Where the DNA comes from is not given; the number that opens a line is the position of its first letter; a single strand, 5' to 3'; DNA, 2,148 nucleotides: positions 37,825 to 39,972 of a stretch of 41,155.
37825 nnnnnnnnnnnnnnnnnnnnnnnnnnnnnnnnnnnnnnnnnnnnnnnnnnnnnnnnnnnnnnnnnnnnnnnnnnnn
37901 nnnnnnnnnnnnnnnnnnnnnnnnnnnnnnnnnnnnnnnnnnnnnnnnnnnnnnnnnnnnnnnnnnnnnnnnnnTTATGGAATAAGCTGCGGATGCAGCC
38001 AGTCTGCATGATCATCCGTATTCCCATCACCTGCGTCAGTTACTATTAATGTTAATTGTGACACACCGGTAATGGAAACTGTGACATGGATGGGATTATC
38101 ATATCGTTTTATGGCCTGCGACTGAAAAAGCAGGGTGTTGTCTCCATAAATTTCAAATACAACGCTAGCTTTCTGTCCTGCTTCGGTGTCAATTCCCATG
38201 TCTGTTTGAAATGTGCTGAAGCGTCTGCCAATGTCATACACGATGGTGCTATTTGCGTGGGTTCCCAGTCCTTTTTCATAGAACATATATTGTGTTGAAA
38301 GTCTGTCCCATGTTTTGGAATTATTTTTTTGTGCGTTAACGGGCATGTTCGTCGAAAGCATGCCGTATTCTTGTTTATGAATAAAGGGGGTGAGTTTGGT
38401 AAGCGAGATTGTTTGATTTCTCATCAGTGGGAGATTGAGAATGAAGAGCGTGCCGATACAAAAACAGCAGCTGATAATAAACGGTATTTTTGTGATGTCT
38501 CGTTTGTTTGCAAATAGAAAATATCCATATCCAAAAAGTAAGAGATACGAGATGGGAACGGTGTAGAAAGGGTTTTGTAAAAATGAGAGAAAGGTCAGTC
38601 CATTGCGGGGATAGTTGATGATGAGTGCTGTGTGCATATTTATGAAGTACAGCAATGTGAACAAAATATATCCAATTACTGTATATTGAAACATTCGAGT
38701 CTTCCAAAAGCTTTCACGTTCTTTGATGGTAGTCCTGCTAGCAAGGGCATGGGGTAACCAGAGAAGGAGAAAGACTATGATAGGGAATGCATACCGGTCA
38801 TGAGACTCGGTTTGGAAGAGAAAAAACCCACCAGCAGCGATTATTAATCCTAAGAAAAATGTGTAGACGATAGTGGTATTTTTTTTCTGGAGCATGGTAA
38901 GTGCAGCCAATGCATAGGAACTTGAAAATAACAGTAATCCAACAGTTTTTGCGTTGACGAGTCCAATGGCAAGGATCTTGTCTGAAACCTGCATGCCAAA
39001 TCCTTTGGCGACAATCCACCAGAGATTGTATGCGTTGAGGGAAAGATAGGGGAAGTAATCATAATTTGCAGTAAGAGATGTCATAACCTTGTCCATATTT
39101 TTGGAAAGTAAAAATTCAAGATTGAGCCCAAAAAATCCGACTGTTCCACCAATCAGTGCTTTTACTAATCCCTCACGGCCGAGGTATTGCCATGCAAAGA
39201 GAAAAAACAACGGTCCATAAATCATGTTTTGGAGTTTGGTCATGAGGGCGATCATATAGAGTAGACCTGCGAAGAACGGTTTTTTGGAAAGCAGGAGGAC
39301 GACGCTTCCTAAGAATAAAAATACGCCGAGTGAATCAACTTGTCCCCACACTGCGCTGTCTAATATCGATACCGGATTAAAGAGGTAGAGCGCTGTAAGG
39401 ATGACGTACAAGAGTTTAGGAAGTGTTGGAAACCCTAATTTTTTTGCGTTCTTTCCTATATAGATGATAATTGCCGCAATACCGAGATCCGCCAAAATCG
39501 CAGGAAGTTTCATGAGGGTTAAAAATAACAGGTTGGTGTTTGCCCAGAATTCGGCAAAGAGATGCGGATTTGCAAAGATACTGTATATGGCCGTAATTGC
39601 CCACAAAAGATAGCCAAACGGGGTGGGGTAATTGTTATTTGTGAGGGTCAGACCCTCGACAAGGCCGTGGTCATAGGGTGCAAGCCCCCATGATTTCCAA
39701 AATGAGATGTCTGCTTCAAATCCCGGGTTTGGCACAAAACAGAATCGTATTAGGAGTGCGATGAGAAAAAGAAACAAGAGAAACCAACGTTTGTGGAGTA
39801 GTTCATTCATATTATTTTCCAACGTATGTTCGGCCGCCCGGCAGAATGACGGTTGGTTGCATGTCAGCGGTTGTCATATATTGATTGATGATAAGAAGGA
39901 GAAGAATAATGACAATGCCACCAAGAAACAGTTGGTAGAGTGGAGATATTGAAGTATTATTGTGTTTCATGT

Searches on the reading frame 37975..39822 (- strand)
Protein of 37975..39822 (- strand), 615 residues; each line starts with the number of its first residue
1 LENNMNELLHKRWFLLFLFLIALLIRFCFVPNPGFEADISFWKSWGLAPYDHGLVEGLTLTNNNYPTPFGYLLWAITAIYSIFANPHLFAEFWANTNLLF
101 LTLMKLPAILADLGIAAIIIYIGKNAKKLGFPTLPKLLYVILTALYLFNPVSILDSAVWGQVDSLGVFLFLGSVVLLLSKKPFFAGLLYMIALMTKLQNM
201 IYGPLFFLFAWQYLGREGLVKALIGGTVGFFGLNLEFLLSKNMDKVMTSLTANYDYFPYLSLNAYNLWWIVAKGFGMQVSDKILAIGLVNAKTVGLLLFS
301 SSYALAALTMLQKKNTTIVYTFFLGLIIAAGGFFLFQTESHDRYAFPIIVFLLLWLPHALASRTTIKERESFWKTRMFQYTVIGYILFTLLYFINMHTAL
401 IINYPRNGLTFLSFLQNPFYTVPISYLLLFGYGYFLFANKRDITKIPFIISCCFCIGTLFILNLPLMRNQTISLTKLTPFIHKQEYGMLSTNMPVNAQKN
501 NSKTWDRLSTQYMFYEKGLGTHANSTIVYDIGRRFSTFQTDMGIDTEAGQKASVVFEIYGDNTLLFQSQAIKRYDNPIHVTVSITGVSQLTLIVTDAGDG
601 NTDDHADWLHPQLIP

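Call 11: search_protein_families(library=pfam, proteins=[window:37975-39822:-], max_evalue=0.01)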
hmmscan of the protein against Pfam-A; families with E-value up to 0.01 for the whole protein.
window:37975-39822:- (615 aa): 1 family
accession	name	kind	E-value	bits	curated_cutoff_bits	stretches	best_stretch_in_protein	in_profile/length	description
PF08305.17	NPCBM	-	7.6e-37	126.8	23.9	1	493-613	18-136/137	NPCBM/NEW2 domain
